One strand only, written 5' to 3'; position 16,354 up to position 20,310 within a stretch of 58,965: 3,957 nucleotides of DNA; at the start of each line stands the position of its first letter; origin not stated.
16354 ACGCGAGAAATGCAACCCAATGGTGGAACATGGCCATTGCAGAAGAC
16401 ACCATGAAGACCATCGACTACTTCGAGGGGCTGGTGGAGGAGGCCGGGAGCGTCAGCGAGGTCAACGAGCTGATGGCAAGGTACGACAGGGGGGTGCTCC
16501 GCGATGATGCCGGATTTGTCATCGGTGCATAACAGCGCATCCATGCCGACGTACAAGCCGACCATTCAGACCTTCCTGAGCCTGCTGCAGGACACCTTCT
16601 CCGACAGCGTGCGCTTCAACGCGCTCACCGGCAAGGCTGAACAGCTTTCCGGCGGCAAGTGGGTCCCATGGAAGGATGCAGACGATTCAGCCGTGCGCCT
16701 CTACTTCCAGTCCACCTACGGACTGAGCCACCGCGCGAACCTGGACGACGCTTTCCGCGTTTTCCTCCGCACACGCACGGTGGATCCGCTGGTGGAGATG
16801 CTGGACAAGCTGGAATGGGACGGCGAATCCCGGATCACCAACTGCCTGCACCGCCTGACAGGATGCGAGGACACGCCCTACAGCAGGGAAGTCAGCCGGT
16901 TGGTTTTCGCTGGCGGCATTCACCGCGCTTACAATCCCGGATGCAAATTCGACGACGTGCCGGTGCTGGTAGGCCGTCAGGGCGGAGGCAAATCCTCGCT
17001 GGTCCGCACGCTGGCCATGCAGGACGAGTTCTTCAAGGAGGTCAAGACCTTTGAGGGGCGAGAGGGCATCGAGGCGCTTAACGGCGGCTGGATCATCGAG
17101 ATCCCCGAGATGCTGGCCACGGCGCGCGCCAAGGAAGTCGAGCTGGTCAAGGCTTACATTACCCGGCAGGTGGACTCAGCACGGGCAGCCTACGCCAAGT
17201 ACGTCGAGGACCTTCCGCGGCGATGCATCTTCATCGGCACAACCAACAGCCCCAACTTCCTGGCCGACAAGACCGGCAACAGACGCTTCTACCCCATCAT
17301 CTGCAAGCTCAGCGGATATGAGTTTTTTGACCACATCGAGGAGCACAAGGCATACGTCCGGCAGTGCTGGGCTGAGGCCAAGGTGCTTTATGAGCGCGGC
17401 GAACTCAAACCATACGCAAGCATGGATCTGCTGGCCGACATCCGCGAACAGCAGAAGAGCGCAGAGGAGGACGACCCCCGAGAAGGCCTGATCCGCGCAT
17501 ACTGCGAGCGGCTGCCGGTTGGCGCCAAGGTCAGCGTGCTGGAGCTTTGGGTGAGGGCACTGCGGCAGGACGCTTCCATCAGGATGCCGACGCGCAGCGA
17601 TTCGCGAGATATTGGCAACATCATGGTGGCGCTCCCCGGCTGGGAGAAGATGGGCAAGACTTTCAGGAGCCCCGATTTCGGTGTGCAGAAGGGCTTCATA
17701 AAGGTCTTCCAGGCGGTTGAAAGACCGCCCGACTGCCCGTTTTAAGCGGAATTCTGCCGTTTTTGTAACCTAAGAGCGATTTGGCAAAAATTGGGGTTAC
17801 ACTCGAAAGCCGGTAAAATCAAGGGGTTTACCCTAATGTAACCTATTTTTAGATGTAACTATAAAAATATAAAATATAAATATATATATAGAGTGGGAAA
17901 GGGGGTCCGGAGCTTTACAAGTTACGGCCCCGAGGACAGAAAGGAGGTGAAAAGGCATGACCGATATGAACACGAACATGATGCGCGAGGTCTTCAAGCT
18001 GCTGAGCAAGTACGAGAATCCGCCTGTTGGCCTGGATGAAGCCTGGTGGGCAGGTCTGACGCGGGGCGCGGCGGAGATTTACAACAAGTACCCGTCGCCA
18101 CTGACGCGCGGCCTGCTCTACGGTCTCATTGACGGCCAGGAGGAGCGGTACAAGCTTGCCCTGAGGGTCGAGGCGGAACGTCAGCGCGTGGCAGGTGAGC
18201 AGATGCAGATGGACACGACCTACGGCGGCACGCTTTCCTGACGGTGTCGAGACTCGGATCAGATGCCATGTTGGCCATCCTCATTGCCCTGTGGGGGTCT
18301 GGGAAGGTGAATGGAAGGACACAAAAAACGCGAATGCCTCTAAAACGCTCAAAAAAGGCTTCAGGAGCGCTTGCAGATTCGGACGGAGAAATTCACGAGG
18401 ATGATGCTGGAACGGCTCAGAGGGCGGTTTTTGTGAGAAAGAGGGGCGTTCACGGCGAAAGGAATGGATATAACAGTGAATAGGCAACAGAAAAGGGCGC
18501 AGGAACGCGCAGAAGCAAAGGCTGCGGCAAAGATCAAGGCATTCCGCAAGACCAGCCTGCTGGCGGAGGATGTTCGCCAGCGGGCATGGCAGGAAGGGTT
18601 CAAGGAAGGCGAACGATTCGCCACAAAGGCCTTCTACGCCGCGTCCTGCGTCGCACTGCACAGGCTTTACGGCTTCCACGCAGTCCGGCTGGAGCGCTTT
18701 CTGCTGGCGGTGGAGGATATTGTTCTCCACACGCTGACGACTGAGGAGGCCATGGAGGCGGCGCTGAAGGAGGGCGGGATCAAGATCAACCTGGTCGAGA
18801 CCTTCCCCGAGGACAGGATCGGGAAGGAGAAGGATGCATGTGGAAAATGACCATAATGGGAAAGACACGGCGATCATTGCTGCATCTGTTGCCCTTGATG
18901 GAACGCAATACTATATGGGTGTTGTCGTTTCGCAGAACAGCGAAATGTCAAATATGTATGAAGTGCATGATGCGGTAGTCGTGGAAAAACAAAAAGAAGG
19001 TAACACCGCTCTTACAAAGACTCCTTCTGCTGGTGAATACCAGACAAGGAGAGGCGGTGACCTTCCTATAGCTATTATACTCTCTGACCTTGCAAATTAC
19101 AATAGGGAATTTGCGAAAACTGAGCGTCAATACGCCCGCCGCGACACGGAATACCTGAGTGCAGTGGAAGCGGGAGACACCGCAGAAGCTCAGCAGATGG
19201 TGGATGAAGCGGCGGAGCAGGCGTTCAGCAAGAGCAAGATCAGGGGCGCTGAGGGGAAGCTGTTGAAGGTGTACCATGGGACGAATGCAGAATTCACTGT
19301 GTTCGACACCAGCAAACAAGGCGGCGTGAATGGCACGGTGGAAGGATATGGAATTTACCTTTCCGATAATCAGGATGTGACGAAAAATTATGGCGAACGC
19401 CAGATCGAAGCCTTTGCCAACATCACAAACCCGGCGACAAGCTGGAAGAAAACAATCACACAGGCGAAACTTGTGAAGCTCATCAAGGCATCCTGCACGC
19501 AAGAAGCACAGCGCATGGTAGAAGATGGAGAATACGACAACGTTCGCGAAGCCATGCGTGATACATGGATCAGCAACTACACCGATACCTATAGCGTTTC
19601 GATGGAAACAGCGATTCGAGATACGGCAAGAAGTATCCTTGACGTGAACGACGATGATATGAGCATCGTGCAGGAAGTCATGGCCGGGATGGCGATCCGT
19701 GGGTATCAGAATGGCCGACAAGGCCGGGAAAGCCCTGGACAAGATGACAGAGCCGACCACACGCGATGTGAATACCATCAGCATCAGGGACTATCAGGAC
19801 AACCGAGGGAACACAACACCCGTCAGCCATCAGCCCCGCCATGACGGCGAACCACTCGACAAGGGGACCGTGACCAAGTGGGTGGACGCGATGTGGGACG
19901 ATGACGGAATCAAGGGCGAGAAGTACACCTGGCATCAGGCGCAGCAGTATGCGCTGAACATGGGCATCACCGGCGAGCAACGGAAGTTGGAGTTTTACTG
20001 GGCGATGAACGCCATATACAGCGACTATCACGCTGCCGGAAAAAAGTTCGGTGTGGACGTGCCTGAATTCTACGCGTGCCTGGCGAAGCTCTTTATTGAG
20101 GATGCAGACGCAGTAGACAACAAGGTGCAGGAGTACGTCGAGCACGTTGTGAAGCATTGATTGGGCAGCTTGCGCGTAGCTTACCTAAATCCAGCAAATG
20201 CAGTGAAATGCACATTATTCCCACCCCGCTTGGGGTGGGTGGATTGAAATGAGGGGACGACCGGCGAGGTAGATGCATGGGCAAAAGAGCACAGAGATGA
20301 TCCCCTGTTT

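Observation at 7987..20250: A 12.2-kb integrative element sits inside the leader-proximal type I-C CRISPR repeat, splitting it into two chimeric att-like halves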

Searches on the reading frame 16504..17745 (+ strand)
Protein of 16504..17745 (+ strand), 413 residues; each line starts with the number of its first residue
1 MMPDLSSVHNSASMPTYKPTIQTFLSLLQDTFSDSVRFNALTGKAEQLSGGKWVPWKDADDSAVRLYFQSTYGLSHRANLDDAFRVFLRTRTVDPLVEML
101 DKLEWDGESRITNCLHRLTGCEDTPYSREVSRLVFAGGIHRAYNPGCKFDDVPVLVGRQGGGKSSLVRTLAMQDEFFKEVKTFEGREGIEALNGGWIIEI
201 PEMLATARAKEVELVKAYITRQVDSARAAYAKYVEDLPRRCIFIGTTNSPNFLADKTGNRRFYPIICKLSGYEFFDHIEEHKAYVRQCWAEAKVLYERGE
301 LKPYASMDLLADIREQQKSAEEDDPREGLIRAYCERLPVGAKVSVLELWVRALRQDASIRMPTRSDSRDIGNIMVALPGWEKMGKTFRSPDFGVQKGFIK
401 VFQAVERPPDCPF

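Call 12: search_protein_families(library=pfam, proteins=[window:16504-17745:+], max_evalue=0.01)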
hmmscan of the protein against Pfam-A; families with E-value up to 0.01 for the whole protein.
window:16504-17745:+ (413 aa): 2 families
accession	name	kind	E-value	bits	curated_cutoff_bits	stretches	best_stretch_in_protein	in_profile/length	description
PF05272.17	VapE-like_dom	-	1.9e-65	220.8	25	1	100-317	1-212/217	Virulence-associated protein E-like domain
PF19263.5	DUF5906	-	8.1e-05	23.7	27.6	1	155-261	1-114/114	Family of unknown function (DUF5906)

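Call 27: find_encoding_contigs(protein=window:16504-17745:+, flank=10000, max_places=10)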
Protein window:16504-17745:+ (413 aa): no gene with exactly this product is on record in the collection.

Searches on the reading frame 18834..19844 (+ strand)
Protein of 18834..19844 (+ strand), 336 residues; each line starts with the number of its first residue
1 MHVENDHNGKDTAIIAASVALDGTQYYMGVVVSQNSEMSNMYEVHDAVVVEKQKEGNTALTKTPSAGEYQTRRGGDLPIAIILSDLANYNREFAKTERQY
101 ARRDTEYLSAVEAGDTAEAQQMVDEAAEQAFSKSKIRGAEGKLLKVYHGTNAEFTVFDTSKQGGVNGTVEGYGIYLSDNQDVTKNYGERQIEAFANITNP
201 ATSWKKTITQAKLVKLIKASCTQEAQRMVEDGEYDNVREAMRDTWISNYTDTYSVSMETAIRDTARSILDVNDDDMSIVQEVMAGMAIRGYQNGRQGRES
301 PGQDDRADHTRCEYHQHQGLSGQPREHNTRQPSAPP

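Call 12: search_protein_families(library=pfam, proteins=[window:18834-19844:+], max_evalue=0.01)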
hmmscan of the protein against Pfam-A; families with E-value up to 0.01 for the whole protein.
window:18834-19844:+ (336 aa): 1 family
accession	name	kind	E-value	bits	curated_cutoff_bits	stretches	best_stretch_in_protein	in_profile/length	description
PF18760.7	ART-PolyVal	-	4.8e-15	57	31.2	1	139-237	2-111/140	ADP-Ribosyltransferase in polyvalent proteins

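Call 38: search_protein_families(library=ncbifam, proteins=[window:18834-19844:+], max_evalue=0.01)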
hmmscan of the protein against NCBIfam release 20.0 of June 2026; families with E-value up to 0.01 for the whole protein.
window:18834-19844:+ (336 aa): 0 families

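Call 68: search_protein_families(library=phrogs, proteins=[window:18834-19844:+], max_evalue=0.001)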
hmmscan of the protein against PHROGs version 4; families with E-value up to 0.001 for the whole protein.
window:18834-19844:+ (336 aa): 3 families
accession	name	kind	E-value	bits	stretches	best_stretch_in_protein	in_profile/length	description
phrog_21376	-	unknown function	2.3e-07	29.6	1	82-203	494-609/1664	-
phrog_31411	-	unknown function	1.2e-06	29.3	1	145-225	56-138/232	-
phrog_4700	-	unknown function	8.3e-06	26.6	1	144-221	19-96/149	-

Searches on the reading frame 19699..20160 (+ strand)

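Call 12: search_protein_families(library=pfam, proteins=[window:19699-20160:+], max_evalue=0.01)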
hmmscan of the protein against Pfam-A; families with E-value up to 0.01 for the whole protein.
window:19699-20160:+ (153 aa): 1 family
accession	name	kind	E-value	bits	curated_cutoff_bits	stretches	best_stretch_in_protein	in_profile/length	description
PF25223.1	DUF7841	-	7.3e-19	68.5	25.2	1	47-147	10-113/114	Domain of unknown function (DUF7841)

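Call 38: search_protein_families(library=ncbifam, proteins=[window:19699-20160:+], max_evalue=0.01)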
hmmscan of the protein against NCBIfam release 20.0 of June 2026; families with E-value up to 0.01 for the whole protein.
window:19699-20160:+ (153 aa): 0 families

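Call 68: search_protein_families(library=phrogs, proteins=[window:19699-20160:+], max_evalue=0.001)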
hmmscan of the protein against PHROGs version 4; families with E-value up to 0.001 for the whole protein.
window:19699-20160:+ (153 aa): 0 families
